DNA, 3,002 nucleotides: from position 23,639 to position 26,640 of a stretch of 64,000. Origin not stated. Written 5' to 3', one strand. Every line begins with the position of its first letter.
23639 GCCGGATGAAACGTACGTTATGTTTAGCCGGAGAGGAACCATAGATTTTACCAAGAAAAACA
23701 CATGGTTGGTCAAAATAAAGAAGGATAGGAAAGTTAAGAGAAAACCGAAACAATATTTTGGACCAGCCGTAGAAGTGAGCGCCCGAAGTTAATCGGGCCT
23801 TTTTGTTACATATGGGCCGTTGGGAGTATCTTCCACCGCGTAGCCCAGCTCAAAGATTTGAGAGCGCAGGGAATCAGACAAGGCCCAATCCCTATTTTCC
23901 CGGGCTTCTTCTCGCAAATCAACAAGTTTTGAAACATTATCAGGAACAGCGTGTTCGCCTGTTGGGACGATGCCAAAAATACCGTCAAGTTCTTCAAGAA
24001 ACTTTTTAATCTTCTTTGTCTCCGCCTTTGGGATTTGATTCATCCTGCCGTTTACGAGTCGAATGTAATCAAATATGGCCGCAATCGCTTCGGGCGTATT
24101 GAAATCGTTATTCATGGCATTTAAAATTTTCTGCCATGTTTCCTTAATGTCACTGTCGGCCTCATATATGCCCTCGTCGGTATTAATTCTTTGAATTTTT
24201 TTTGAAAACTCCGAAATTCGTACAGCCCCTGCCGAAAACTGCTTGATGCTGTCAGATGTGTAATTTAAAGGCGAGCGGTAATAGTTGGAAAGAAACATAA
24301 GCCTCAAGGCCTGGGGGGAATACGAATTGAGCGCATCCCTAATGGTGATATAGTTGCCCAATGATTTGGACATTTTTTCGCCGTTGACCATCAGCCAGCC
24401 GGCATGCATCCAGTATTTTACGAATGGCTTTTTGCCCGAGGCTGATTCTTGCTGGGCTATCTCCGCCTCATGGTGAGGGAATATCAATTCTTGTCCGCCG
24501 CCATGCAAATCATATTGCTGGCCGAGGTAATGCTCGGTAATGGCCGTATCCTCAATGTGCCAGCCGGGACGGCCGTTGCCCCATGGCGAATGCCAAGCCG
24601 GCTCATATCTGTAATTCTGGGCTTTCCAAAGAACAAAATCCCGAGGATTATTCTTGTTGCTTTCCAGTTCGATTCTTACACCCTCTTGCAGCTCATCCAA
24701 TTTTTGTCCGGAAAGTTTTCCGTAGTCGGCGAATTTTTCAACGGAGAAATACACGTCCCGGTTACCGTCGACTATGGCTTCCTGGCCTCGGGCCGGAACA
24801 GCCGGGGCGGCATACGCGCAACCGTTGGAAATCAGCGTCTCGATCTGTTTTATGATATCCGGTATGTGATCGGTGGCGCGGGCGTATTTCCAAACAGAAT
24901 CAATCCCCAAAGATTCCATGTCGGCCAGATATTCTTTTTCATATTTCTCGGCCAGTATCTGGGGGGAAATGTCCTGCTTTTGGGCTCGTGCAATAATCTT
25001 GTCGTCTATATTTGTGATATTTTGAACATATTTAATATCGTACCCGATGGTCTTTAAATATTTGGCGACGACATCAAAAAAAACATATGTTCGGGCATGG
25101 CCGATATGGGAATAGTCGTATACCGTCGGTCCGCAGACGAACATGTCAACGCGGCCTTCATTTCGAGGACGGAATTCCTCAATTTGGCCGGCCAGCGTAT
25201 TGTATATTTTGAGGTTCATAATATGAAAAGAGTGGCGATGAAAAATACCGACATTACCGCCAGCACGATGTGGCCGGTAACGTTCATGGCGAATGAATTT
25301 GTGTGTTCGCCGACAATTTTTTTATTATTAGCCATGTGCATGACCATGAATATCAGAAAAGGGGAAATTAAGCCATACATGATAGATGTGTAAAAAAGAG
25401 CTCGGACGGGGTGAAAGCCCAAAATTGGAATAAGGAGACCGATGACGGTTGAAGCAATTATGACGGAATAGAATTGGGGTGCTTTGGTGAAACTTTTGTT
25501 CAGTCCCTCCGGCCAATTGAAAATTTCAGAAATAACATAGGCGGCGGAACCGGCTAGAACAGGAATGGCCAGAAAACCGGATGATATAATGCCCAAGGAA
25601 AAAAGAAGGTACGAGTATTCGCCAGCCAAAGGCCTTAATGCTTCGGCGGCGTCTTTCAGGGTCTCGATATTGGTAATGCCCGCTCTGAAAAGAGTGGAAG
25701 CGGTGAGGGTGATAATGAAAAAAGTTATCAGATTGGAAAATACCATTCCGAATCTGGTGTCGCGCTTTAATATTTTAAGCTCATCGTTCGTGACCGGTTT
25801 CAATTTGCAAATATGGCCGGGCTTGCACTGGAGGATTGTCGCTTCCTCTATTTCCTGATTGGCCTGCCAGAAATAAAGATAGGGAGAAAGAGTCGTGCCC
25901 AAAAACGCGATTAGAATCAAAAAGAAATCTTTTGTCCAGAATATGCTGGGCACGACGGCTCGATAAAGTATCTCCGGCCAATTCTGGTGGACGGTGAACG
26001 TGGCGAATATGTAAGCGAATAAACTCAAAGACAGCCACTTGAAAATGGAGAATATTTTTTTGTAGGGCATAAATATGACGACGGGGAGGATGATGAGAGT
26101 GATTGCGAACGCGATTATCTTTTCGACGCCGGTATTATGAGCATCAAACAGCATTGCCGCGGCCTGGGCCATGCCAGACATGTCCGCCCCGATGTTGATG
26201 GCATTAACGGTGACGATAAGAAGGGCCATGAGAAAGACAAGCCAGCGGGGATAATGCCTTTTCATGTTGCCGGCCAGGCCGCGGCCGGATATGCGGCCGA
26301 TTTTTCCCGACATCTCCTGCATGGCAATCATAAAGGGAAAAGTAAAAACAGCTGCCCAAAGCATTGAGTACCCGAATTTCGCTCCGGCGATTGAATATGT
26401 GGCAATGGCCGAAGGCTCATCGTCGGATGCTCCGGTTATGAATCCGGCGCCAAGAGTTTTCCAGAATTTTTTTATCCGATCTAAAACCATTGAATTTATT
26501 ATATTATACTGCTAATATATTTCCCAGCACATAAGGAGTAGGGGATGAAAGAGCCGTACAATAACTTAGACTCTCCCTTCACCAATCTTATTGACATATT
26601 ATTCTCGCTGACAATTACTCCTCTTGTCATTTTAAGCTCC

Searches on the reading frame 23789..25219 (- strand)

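Call 19: search_protein_families(library=pfam, proteins=[window:23789-25219:-], max_evalue=0.00001)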
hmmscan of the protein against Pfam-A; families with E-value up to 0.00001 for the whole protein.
window:23789-25219:- (476 aa): 5 families
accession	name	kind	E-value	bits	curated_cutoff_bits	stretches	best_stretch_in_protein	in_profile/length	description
PF01406.26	tRNA-synt_1e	-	3e-117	391.8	27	1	16-327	2-298/301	tRNA synthetases class I (C) catalytic domain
PF09334.17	tRNA-synt_1g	-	3.3e-17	62.8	20.1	2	35-117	12-93/391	tRNA synthetases class I (M)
PF09190.17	DALR_2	-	4.9e-12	46.7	22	1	367-417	4-55/57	DALR domain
PF00133.28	tRNA-synt_1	-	1.4e-08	34.4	22.7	1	255-314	348-407/414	tRNA synthetases class I (I, L, M and V)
PF01921.24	tRNA-synt_1f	-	7.5e-07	28.8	27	0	278-322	277-322/360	tRNA synthetases class I (K)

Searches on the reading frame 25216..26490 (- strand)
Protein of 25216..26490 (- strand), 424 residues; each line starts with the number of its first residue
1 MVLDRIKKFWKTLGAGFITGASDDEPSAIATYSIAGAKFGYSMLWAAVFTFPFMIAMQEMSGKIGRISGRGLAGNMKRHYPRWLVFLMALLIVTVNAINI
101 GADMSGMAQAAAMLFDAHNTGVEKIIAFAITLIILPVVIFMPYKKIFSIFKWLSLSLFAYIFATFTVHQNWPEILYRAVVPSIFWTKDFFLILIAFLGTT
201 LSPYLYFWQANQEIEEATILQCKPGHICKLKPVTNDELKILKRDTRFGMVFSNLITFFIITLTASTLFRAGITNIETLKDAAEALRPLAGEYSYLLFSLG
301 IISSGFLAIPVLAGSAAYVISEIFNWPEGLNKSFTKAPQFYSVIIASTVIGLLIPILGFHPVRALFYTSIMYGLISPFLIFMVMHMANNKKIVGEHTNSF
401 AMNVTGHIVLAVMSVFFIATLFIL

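Call 19: search_protein_families(library=pfam, proteins=[window:25216-26490:-], max_evalue=0.00001)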
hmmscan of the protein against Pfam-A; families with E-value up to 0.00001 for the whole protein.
window:25216-26490:- (424 aa): 1 family
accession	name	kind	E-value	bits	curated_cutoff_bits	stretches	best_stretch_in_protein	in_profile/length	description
PF01566.24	Nramp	-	2.5e-78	264.1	29.8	1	29-399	1-356/357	Natural resistance-associated macrophage protein-like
